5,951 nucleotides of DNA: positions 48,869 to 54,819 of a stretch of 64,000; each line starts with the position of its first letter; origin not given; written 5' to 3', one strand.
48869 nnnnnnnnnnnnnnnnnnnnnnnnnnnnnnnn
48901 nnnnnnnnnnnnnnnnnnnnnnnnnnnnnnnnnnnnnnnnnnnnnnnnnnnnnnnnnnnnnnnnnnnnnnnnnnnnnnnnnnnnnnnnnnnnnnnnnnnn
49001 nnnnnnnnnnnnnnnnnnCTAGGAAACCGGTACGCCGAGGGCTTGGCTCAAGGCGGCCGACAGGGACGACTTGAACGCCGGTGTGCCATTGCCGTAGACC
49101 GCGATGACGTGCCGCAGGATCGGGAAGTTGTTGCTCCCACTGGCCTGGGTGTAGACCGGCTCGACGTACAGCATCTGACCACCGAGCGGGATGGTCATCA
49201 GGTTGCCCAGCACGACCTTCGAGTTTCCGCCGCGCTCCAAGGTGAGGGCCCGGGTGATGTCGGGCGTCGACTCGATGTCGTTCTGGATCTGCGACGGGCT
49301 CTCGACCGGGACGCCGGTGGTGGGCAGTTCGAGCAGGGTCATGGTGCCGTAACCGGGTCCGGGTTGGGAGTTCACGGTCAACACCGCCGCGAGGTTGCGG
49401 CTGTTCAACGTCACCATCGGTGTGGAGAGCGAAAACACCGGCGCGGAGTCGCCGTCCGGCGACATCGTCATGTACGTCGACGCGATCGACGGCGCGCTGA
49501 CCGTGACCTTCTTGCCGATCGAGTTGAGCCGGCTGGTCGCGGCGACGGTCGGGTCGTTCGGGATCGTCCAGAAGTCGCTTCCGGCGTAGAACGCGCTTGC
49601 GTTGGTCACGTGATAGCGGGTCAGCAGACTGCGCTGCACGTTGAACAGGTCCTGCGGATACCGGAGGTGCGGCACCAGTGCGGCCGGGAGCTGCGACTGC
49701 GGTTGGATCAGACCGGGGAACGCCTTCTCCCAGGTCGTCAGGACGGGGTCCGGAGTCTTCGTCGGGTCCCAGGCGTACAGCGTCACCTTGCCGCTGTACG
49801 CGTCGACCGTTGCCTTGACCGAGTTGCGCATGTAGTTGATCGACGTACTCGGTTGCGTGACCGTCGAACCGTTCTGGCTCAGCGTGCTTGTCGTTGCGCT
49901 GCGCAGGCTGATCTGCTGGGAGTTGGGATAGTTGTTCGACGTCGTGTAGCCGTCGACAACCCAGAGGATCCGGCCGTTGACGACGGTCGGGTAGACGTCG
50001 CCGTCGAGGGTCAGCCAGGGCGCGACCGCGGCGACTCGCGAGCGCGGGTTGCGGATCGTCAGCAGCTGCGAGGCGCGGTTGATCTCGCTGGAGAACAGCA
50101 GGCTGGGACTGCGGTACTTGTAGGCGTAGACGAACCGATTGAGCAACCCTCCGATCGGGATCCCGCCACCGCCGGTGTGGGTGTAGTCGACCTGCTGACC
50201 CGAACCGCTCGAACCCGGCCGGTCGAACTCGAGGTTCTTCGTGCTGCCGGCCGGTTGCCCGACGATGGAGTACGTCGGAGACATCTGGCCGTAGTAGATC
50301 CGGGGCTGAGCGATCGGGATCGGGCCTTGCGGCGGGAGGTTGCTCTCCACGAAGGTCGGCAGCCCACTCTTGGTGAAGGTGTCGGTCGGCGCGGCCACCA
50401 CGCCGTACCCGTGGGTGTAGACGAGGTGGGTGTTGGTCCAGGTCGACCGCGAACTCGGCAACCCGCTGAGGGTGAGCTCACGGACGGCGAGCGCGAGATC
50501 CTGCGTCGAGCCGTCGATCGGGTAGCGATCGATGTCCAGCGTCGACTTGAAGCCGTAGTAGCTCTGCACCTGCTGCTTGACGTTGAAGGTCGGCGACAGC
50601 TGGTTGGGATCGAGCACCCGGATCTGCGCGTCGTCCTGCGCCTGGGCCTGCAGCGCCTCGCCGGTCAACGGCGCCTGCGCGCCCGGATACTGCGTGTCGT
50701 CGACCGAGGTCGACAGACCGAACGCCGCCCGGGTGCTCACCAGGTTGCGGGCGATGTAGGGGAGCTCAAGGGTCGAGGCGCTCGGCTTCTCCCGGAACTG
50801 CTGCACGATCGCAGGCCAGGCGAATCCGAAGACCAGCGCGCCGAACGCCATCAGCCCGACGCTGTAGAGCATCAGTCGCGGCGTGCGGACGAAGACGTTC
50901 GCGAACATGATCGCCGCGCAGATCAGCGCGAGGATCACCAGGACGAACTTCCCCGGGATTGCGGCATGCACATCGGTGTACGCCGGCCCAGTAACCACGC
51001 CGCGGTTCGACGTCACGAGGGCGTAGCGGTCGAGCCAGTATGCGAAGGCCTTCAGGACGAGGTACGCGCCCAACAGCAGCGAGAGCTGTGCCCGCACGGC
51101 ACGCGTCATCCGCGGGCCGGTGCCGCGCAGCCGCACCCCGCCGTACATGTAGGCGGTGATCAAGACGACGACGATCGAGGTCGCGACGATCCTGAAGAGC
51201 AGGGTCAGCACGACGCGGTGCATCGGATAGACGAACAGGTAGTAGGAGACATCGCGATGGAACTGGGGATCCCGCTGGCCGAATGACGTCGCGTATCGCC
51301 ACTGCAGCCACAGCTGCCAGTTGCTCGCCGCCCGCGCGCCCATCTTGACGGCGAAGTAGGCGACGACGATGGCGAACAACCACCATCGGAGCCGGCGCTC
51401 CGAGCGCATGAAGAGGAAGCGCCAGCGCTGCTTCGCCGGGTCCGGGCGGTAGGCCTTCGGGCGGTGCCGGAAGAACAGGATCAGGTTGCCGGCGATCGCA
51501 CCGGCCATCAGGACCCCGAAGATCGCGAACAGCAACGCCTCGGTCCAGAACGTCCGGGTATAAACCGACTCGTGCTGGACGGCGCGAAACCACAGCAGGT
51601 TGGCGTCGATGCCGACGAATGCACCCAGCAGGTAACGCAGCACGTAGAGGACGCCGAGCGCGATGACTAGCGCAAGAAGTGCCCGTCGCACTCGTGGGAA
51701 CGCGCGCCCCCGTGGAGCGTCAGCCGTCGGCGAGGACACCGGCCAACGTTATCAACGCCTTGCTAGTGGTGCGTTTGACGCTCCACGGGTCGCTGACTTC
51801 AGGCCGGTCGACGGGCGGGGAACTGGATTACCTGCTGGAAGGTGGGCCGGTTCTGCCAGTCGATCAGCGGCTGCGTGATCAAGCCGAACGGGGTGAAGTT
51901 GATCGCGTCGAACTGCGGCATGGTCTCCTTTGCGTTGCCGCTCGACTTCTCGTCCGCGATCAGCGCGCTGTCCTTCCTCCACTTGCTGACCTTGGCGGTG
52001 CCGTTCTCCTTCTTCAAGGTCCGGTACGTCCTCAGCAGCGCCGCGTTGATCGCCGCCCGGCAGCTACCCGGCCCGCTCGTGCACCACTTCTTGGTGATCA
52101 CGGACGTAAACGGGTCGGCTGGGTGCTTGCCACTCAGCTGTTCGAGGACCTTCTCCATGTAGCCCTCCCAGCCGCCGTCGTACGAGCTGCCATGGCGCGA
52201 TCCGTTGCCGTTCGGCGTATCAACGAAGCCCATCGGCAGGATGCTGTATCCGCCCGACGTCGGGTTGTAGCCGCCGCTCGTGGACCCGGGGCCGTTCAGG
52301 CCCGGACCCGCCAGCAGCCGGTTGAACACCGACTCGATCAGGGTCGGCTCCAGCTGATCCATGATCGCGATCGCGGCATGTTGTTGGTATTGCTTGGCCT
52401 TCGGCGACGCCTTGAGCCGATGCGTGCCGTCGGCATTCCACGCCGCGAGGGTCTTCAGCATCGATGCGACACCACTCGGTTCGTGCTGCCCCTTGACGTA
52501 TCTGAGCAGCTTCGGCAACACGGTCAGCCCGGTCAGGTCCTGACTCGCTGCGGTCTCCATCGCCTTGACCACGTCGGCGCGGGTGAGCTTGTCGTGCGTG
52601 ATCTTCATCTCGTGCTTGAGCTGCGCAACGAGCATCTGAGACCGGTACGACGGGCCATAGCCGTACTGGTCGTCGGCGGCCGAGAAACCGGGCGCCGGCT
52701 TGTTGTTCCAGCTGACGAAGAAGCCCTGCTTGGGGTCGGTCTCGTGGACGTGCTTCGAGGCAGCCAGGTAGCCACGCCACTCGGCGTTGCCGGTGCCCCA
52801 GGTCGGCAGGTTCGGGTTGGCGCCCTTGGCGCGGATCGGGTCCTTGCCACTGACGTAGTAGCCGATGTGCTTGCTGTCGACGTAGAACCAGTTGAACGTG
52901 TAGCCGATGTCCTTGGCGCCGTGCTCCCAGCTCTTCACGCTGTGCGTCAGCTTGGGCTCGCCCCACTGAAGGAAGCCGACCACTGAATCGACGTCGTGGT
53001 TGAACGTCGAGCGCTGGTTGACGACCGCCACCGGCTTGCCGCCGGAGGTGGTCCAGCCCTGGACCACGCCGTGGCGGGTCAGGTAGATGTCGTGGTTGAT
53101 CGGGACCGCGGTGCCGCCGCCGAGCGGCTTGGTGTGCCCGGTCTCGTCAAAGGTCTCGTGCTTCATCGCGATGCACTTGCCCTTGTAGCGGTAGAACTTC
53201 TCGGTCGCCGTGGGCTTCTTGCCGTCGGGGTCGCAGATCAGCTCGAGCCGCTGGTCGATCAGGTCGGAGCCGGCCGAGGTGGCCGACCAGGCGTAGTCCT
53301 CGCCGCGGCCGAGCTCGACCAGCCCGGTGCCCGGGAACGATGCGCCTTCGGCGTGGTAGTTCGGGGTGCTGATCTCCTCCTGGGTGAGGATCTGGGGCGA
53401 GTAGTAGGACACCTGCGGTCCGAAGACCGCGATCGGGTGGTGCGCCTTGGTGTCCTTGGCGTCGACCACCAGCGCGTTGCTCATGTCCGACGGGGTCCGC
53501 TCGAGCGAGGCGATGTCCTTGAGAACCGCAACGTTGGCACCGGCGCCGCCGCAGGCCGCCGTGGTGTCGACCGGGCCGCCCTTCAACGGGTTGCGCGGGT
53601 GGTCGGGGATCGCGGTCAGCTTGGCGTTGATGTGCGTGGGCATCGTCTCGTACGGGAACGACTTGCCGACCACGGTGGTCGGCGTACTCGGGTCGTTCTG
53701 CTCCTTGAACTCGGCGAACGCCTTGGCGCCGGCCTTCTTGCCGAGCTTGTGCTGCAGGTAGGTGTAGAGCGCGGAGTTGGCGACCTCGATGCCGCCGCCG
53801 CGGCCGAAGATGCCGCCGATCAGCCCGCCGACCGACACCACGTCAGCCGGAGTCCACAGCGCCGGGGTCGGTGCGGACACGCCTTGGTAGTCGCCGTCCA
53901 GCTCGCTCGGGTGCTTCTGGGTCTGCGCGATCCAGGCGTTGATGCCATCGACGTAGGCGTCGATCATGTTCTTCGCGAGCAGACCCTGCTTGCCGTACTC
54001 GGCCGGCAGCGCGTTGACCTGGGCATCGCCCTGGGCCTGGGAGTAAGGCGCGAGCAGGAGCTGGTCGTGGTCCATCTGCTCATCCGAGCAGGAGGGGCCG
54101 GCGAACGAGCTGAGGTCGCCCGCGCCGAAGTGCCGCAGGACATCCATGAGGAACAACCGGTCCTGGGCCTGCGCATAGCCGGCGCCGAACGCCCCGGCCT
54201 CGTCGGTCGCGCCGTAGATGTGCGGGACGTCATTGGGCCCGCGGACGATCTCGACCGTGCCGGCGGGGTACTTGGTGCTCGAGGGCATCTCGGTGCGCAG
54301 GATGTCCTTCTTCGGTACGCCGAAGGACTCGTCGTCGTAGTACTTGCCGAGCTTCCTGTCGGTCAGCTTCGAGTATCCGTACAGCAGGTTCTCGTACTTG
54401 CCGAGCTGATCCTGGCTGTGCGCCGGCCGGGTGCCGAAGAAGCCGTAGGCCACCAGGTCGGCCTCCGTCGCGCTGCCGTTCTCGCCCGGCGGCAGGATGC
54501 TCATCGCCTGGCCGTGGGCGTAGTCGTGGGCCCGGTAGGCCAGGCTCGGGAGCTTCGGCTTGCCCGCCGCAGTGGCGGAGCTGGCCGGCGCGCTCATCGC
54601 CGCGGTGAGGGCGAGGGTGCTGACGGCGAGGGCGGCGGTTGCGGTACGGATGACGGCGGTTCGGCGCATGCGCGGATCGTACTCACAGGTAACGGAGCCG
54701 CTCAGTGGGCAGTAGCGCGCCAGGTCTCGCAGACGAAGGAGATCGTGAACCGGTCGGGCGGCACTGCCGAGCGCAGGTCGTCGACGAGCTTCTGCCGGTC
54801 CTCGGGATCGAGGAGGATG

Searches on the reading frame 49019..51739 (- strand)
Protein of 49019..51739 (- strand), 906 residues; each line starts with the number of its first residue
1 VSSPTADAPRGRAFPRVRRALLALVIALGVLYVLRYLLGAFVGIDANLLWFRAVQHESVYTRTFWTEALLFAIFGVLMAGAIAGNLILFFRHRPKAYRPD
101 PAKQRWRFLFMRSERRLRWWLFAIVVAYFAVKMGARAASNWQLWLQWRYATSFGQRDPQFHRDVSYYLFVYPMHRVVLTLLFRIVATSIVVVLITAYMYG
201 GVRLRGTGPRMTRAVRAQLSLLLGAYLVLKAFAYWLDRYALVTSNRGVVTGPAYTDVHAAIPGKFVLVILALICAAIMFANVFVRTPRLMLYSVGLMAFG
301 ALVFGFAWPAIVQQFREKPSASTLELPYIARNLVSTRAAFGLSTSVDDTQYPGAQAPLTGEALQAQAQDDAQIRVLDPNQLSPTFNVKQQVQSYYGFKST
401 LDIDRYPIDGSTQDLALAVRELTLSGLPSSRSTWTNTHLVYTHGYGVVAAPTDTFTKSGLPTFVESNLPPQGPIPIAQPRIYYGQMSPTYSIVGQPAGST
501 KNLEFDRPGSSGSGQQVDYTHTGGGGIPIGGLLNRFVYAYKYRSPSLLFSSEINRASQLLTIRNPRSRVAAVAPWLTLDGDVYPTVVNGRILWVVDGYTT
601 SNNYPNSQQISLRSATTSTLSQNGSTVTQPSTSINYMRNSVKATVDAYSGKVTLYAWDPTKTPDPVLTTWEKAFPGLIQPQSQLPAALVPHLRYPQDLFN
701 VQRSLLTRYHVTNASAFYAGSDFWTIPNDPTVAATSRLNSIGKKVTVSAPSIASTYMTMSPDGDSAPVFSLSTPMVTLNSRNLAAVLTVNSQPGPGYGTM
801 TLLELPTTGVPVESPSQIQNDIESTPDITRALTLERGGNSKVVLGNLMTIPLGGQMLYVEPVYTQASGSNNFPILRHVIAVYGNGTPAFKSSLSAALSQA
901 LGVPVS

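Call 9: search_protein_families(library=pfam, proteins=[window:49019-51739:-], max_evalue=0.001)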
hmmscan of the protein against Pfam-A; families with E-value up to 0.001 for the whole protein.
window:49019-51739:- (906 aa): 1 family
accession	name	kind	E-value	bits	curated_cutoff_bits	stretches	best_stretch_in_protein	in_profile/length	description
PF03699.18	UPF0182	-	2.4e-241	803.5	27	1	25-834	2-769/770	Uncharacterised protein family (UPF0182)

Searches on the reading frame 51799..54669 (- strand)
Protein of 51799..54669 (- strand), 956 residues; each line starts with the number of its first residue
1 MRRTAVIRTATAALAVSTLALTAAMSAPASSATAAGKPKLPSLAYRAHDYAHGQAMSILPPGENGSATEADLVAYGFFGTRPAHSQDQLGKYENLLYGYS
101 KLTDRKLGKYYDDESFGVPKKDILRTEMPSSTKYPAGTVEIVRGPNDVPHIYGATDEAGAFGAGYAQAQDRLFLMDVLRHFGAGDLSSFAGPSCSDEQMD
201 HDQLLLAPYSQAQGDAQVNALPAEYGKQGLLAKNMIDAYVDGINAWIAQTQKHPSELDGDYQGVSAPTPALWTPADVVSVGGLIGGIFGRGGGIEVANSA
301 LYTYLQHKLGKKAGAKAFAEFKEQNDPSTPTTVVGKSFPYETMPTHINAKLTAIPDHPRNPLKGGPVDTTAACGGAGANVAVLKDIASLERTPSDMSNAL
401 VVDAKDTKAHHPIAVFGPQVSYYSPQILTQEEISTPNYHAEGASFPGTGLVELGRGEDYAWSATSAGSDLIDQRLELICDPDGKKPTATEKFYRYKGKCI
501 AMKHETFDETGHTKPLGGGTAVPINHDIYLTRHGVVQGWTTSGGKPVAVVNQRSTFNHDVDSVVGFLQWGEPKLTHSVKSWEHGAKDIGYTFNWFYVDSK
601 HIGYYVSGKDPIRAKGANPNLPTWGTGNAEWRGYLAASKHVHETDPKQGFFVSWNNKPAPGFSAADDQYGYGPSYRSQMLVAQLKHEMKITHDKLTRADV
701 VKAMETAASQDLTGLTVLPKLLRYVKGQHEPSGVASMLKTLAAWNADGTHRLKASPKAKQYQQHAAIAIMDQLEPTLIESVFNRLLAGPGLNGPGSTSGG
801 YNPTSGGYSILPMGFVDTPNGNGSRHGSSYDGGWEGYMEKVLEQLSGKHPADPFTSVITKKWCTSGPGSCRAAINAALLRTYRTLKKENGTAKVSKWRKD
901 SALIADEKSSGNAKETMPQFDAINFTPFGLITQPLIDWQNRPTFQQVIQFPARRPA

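Call 9: search_protein_families(library=pfam, proteins=[window:51799-54669:-], max_evalue=0.001)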
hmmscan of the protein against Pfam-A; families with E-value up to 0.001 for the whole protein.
window:51799-54669:- (956 aa): 1 family
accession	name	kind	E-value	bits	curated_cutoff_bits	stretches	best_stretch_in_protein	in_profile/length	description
PF01804.23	Penicil_amidase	-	2e-99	334.9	21.3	1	138-898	1-574/675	Penicillin amidase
